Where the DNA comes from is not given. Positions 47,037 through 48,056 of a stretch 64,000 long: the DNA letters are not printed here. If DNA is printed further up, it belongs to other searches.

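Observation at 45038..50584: Paralogous GT-C pair bracketing an Arn/Pgl-like amino-sugar module (acetyltransferase, ArnC-like GT2, DegT aminotransferase)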

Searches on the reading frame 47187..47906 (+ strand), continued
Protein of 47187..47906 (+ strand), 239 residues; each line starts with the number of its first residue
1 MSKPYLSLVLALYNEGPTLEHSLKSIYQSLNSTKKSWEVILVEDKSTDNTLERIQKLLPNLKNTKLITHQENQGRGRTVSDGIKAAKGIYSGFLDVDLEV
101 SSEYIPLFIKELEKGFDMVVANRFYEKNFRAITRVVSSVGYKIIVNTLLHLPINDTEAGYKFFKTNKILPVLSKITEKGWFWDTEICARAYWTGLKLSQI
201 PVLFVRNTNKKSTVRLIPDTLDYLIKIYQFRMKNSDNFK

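Call 82: search_protein_families(library=ncbifam, proteins=[L104:5778-6809:+, L104:6813-7991:+, L108:6870-7985:+, L103:4321-5745:+, L103:5742-6908:+, L112:2952-4073:+, L112:10055-11203:+, L094:6799-7986:-, L102:2856-3854:+, L028:347-1318:+], max_evalue=1e-20)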
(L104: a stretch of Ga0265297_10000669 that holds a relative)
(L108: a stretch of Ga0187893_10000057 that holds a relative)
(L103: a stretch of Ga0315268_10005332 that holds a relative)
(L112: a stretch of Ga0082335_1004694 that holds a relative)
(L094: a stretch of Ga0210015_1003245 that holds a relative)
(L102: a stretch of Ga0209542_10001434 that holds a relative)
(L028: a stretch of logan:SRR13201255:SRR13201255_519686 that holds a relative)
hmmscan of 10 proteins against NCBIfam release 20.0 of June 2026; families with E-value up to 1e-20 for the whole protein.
L104:5778-6809:+ (343 aa): 9 families
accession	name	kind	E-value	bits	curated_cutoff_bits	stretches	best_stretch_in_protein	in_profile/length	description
TIGR01181.1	dTDP_gluc_dehyt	equivalog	1.3e-66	224.9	365.1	1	2-338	1-318/321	dTDP-glucose 4,6-dehydratase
TIGR01179.1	galE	equivalog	4.7e-57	193.3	262.3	1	2-336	1-330/332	UDP-glucose 4-epimerase GalE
NF007490.0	PRK10084.1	subfamily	5.5e-53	180.2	649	1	1-341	1-344/361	dTDP-glucose 4,6-dehydratase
NF007582.0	PRK10217.1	equivalog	6.5e-47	160.3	698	1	2-333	3-333/355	dTDP-glucose 4,6-dehydratase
NF007956.0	PRK10675.1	subfamily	7.4e-38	130.5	394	1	1-335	1-333/338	UDP-glucose 4-epimerase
TIGR04180.1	EDH_00030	hypoth_equivalog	5.8e-37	127.3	475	1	3-318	1-296/297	NAD-dependent 4,6-dehydratase LegB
TIGR02622.1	CDP_4_6_dhtase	equivalog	5.7e-31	107.9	278.45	1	2-333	6-332/352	CDP-glucose 4,6-dehydratase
TIGR02197.1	heptose_epim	equivalog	2.5e-30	105.7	274.6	1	3-333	1-315/316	ADP-glyceromanno-heptose 6-epimerase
NF011728.1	PRK15181.1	equivalog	3.3e-24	85.5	760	1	2-337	17-343/348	Vi polysaccharide biosynthesis UDP-N-acetylglucosaminuronic acid C-4 epimerase TviC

L104:6813-7991:+ (392 aa): 3 families
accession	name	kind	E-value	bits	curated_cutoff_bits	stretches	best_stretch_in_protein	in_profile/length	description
TIGR02149.1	glgA_Coryne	subfamily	5.7e-26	91.5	302.4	1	165-390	141-389/391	glycogen synthase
TIGR04157.1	glyco_rSAM_CFB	subfamily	7.4e-26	91.1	400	1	164-388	165-406/406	TIGR04157 family glycosyltransferase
TIGR03449.1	mycothiol_MshA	equivalog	8e-23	81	462.5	1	165-390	161-402/406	D-inositol-3-phosphate glycosyltransferase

L108:6870-7985:+ (372 aa): 7 families
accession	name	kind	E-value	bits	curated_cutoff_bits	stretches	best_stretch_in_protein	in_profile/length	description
NF008687.0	PRK11706.1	equivalog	7.3e-131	436.3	375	1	1-369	2-371/375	dTDP-4-amino-4,6-dideoxygalactose transaminase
TIGR02379.1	ECA_wecE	subfamily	1.2e-110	369.9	434.85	1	1-368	2-371/376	dTDP-4-amino-4,6-dideoxy-D-glucose transaminase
NF008658.2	PRK11658.1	equivalog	8.4e-66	222.1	631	1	2-369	6-374/379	UDP-4-amino-4-deoxy-L-arabinose aminotransferase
TIGR03588.1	PseC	equivalog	2.7e-62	210.8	423.5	1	2-369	3-377/380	UDP-4-amino-4,6-dideoxy-N-acetyl-beta-L-altrosamine transaminase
TIGR04181.1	NHT_00031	hypoth_equivalog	5.8e-49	166.9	420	1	1-351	1-357/359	LegC family aminotransferase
TIGR04427.1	PLP_DesI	equivalog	2.9e-46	158.3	650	1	10-369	32-380/390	dTDP-4-dehydro-6-deoxyglucose aminotransferase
NF011936.0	PRK15407.1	equivalog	6.6e-29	100.9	423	1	2-207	38-251/440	lipopolysaccharide biosynthesis protein RfbH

L103:4321-5745:+ (474 aa): 3 families
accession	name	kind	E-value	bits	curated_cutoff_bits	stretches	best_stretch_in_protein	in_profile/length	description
TIGR03589.1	PseB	equivalog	1.5e-54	185.1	407.75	1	143-429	2-279/324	UDP-N-acetylglucosamine 4,6-dehydratase (inverting)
TIGR04130.1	FnlA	equivalog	2e-42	145.3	730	1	143-414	2-267/337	UDP-N-acetylglucosamine 4,6-dehydratase/5-epimerase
TIGR01179.1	galE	equivalog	2.2e-21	76.1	262.3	0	147-313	1-178/332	UDP-glucose 4-epimerase GalE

L103:5742-6908:+ (388 aa): 7 families
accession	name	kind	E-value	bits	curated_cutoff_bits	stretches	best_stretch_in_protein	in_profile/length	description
TIGR03588.1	PseC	equivalog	4.1e-121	404.5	423.5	1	13-382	3-379/380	UDP-4-amino-4,6-dideoxy-N-acetyl-beta-L-altrosamine transaminase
NF008658.2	PRK11658.1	equivalog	5e-113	377.6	631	1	10-384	3-378/379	UDP-4-amino-4-deoxy-L-arabinose aminotransferase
NF008687.0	PRK11706.1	equivalog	7.7e-85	284.9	375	1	13-383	3-374/375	dTDP-4-amino-4,6-dideoxygalactose transaminase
TIGR04181.1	NHT_00031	hypoth_equivalog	1.7e-76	257.4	420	1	15-362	4-357/359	LegC family aminotransferase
TIGR02379.1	ECA_wecE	subfamily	5.4e-73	245.9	434.85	1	14-382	4-374/376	dTDP-4-amino-4,6-dideoxy-D-glucose transaminase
TIGR04427.1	PLP_DesI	equivalog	7.4e-59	199.8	650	1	27-380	38-380/390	dTDP-4-dehydro-6-deoxyglucose aminotransferase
NF011936.0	PRK15407.1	equivalog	1.1e-55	189.1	423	1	12-215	37-248/440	lipopolysaccharide biosynthesis protein RfbH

L112:2952-4073:+ (373 aa): 6 families
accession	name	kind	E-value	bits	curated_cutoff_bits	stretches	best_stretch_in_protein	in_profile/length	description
TIGR04180.1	EDH_00030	hypoth_equivalog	2.2e-44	151.7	475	1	6-134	1-130/297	NAD-dependent 4,6-dehydratase LegB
TIGR01179.1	galE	equivalog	2.1e-38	132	262.3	0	5-132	1-128/332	UDP-glucose 4-epimerase GalE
TIGR01181.1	dTDP_gluc_dehyt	equivalog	4.6e-36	124.5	365.1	0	174-355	139-315/321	dTDP-glucose 4,6-dehydratase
TIGR02197.1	heptose_epim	equivalog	2.1e-29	102.7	274.6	0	182-350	134-312/316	ADP-glyceromanno-heptose 6-epimerase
NF007956.0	PRK10675.1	subfamily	8.6e-24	84.3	394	0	5-132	2-131/338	UDP-glucose 4-epimerase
NF011728.1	PRK15181.1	equivalog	3.5e-21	75.6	760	0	181-351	160-337/348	Vi polysaccharide biosynthesis UDP-N-acetylglucosaminuronic acid C-4 epimerase TviC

L112:10055-11203:+ (383 aa): 7 families
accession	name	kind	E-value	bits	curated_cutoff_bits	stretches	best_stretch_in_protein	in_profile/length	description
NF008658.2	PRK11658.1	equivalog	6.3e-115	383.8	631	1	4-382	2-376/379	UDP-4-amino-4-deoxy-L-arabinose aminotransferase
TIGR03588.1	PseC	equivalog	2e-106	356.1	423.5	1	7-382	2-379/380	UDP-4-amino-4,6-dideoxy-N-acetyl-beta-L-altrosamine transaminase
NF008687.0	PRK11706.1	equivalog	7.4e-76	255.3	375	1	8-381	3-372/375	dTDP-4-amino-4,6-dideoxygalactose transaminase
TIGR04181.1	NHT_00031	hypoth_equivalog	6.2e-70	235.9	420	1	11-362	5-357/359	LegC family aminotransferase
TIGR02379.1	ECA_wecE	subfamily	7.3e-64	215.9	434.85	1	9-380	4-372/376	dTDP-4-amino-4,6-dideoxy-D-glucose transaminase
TIGR04427.1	PLP_DesI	equivalog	6.7e-57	193.4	650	1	24-380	40-380/390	dTDP-4-dehydro-6-deoxyglucose aminotransferase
NF011936.0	PRK15407.1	equivalog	7e-55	186.5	423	1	14-381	44-434/440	lipopolysaccharide biosynthesis protein RfbH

L094:6799-7986:- (395 aa): 7 families
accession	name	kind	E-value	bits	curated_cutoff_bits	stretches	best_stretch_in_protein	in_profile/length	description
NF008658.2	PRK11658.1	equivalog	6.2e-108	360.8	631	1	11-391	2-378/379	UDP-4-amino-4-deoxy-L-arabinose aminotransferase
TIGR03588.1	PseC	equivalog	1.5e-100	336.8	423.5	1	23-389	11-379/380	UDP-4-amino-4,6-dideoxy-N-acetyl-beta-L-altrosamine transaminase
NF008687.0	PRK11706.1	equivalog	6.8e-76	255.5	375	1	15-390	3-374/375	dTDP-4-amino-4,6-dideoxygalactose transaminase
TIGR04181.1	NHT_00031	hypoth_equivalog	9.9e-70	235.2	420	1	18-369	5-357/359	LegC family aminotransferase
TIGR02379.1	ECA_wecE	subfamily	1.7e-62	211.3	434.85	1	16-390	4-375/376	dTDP-4-amino-4,6-dideoxy-D-glucose transaminase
TIGR04427.1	PLP_DesI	equivalog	1.4e-53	182.5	650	1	26-386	34-379/390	dTDP-4-dehydro-6-deoxyglucose aminotransferase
NF011936.0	PRK15407.1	equivalog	1.2e-49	169.3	423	1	22-391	45-437/440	lipopolysaccharide biosynthesis protein RfbH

L102:2856-3854:+ (332 aa): 8 families
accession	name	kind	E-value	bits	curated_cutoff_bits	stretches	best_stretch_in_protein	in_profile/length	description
TIGR01181.1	dTDP_gluc_dehyt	equivalog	5.5e-39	134.1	365.1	1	12-318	1-317/321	dTDP-glucose 4,6-dehydratase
TIGR01179.1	galE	equivalog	3.1e-33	115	262.3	1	12-184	1-179/332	UDP-glucose 4-epimerase GalE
TIGR04180.1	EDH_00030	hypoth_equivalog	7.8e-32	110.5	475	1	13-298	1-295/297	NAD-dependent 4,6-dehydratase LegB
TIGR02197.1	heptose_epim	equivalog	3.2e-28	98.8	274.6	1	13-313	1-314/316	ADP-glyceromanno-heptose 6-epimerase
TIGR03466.1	HpnA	hypoth_equivalog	3.6e-25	88.6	367.65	1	12-297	2-278/327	hopanoid-associated sugar epimerase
NF011728.1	PRK15181.1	equivalog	1e-22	80.6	760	1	9-314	14-339/348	Vi polysaccharide biosynthesis UDP-N-acetylglucosaminuronic acid C-4 epimerase TviC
NF007490.0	PRK10084.1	subfamily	2.8e-22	79.2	649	0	141-323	157-345/361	dTDP-glucose 4,6-dehydratase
NF047922.1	GDPFucSynFcl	equivalog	4.2e-21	75.7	500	0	10-314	2-303/308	GDP-L-fucose synthase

L028:347-1318:+ (323 aa): 14 families
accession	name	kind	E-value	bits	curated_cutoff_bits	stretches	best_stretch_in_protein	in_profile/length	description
TIGR01181.1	dTDP_gluc_dehyt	equivalog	1.2e-52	179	365.1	1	10-318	2-313/321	dTDP-glucose 4,6-dehydratase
TIGR01179.1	galE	equivalog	9.7e-52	175.8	262.3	1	10-317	2-326/332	UDP-glucose 4-epimerase GalE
TIGR04180.1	EDH_00030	hypoth_equivalog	1.1e-50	172.4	475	1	10-303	1-296/297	NAD-dependent 4,6-dehydratase LegB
NF011728.1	PRK15181.1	equivalog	1.6e-45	155.6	760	1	7-319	15-340/348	Vi polysaccharide biosynthesis UDP-N-acetylglucosaminuronic acid C-4 epimerase TviC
TIGR02197.1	heptose_epim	equivalog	7.9e-42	143.5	274.6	1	10-315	1-312/316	ADP-glyceromanno-heptose 6-epimerase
NF007490.0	PRK10084.1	subfamily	2.1e-30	105.9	649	1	10-316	3-334/361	dTDP-glucose 4,6-dehydratase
NF007582.0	PRK10217.1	equivalog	2.9e-30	105.6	698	1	8-316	2-331/355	dTDP-glucose 4,6-dehydratase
NF007956.0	PRK10675.1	subfamily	8.5e-30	104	394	1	9-183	2-183/338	UDP-glucose 4-epimerase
NF005998.1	PRK08125.1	equivalog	1.2e-24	86.7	777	1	6-315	314-648/649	bifunctional UDP-4-amino-4-deoxy-L-arabinose formyltransferase/UDP-glucuronic acid oxidase ArnA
NF047922.1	GDPFucSynFcl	equivalog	2.8e-23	82.8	500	1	75-318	52-303/308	GDP-L-fucose synthase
TIGR01472.1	gmd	equivalog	1.1e-22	80.8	415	1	10-276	3-276/342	GDP-mannose 4,6-dehydratase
NF008360.0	PRK11150.1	equivalog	1.5e-22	80.3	452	1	10-276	2-266/310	ADP-glyceromanno-heptose 6-epimerase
NF042422.1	oxyalk_red_OleD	equivalog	3.3e-22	79.3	580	0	10-256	3-241/329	2-alkyl-3-oxoalkanoate reductase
NF008872.0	PRK11908.1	equivalog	2.3e-21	76.2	294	0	9-316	3-335/349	bifunctional UDP-4-keto-pentose/UDP-xylose synthase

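Call 83: find_homologous_proteins(query=L030:10088-11047:+, max_evalue=1e-30)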
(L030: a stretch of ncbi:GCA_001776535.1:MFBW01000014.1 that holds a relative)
Query L030:10088-11047:+ (319 aa): 8000 proteins with E <= 1e-30 among 8000 candidates; the best 120 are listed.
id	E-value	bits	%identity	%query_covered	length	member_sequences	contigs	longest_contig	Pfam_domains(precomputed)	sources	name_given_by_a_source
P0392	1.5e-214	729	100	100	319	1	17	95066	PF04321.24,PF16363.12,PF02719.22,PF01073.26,PF07993.19,PF00106.32,PF01370.28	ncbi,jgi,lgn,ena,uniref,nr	ncbi:hypothetical protein A3D81_01275 [Candidatus Curtissbacteria bacterium RIFCSPHIGHO2_02_FULL_40_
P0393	2.0e-213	725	99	100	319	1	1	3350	PF04321.24,PF16363.12,PF02719.22,PF01073.26,PF07993.19,PF00106.32,PF01370.28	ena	-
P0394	4.1e-213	724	99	100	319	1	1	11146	PF04321.24,PF16363.12,PF02719.22,PF01073.26,PF07993.19,PF00106.32,PF01370.28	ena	-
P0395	1.6e-185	634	87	100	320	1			PF04321.24,PF16363.12,PF02719.22,PF01073.26,PF07993.19,PF01370.28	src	-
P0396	8.9e-172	589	80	100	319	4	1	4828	PF04321.24,PF16363.12,PF02719.22,PF01073.26,PF07993.19,PF00106.32,PF01370.28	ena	-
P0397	4.0e-171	586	78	100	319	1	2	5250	PF04321.24,PF16363.12,PF02719.22,PF01073.26,PF07993.19,PF01370.28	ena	-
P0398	4.0e-170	583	79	99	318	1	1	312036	PF04321.24,PF16363.12,PF02719.22,PF01073.26,PF07993.19,PF01370.28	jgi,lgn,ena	-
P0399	1.5e-169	581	80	100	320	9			PF04321.24,PF16363.12,PF02719.22,PF01073.26,PF07993.19,PF00106.32,PF01370.28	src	-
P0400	3.3e-169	580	80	99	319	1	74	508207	PF04321.24,PF16363.12,PF02719.22,PF01073.26,PF07993.19,PF00106.32,PF01370.28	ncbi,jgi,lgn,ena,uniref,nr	ncbi:MAG: UDP-glucuronate decarboxylase [Candidatus Curtissbacteria bacterium GW2011_GWA1_40_47]|uni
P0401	8.7e-168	575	76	100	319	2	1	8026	PF04321.24,PF16363.12,PF02719.22,PF01073.26,PF07993.19,PF00106.32,PF01370.28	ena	-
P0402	2.9e-166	570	77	99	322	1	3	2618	PF04321.24,PF16363.12,PF02719.22,PF01073.26,PF07993.19,PF00106.32,PF01370.28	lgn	-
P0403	1.3e-165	568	78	99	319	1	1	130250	PF04321.24,PF16363.12,PF02719.22,PF01073.26,PF07993.19,PF00106.32,PF01370.28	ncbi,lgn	-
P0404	1.8e-165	568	77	100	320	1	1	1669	PF04321.24,PF16363.12,PF02719.22,PF01073.26,PF07993.19,PF01370.28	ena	-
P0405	2.5e-165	567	78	98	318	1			PF04321.24,PF16363.12,PF02719.22,PF01073.26,PF07993.19,PF00106.32,PF01370.28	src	-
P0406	4.3e-165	567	79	99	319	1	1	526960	PF04321.24,PF16363.12,PF02719.22,PF01073.26,PF07993.19,PF01370.28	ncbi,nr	ncbi:MAG: SDR family oxidoreductase [Candidatus Curtissbacteria bacterium]|nr:SDR family oxidoreduct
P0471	9.3e-157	539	74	99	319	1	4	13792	PF04321.24,PF16363.12,PF02719.22,PF01073.26,PF07993.19,PF00106.32,PF01370.28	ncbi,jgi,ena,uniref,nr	ncbi:hypothetical protein A3E66_00225 [Candidatus Daviesbacteria bacterium RIFCSPHIGHO2_12_FULL_37_1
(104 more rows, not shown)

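Call 85: find_encoding_contigs(protein=P0471, flank=8000, max_places=1)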
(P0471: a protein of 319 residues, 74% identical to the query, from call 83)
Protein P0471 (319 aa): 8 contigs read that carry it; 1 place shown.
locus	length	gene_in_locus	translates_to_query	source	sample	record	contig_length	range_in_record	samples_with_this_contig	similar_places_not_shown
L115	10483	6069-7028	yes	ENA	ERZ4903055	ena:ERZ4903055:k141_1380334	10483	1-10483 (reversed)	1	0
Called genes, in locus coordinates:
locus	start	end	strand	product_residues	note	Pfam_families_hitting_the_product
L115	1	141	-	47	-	?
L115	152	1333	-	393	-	PF13231:PMT_2 (weak)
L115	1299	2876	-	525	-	PF09913:DUF2142, PF13231:PMT_2 (weak)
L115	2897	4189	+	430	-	-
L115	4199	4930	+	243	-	PF00535:Glycos_transf_2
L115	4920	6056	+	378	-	PF00155:Aminotran_1_2, PF01041:DegT_DnrJ_EryC1, PF01212:Beta_elim_lyase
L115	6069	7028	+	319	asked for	PF00106:adh_short (weak), PF01073:3Beta_HSD, PF01370:Epimerase, PF02719:Polysacc_synt_2 (faint), PF04321:RmlD_sub_bind, PF16363:GDP_Man_Dehyd, PF07993:NAD_binding_4 (weak)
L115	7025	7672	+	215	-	PF01209:Ubie_methyltran, PF05219:DREV (weak), PF05401:NodS, PF13489:Methyltransf_23, PF13847:Methyltransf_31, PF08241:Methyltransf_11, PF08242:Methyltransf_12, PF13649:Methyltransf_25, +1 more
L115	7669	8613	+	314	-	PF00106:adh_short (faint), PF01073:3Beta_HSD, PF01370:Epimerase, PF02719:Polysacc_synt_2, PF04321:RmlD_sub_bind, PF16363:GDP_Man_Dehyd, PF07993:NAD_binding_4 (weak)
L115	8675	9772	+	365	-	PF01041:DegT_DnrJ_EryC1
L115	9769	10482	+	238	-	?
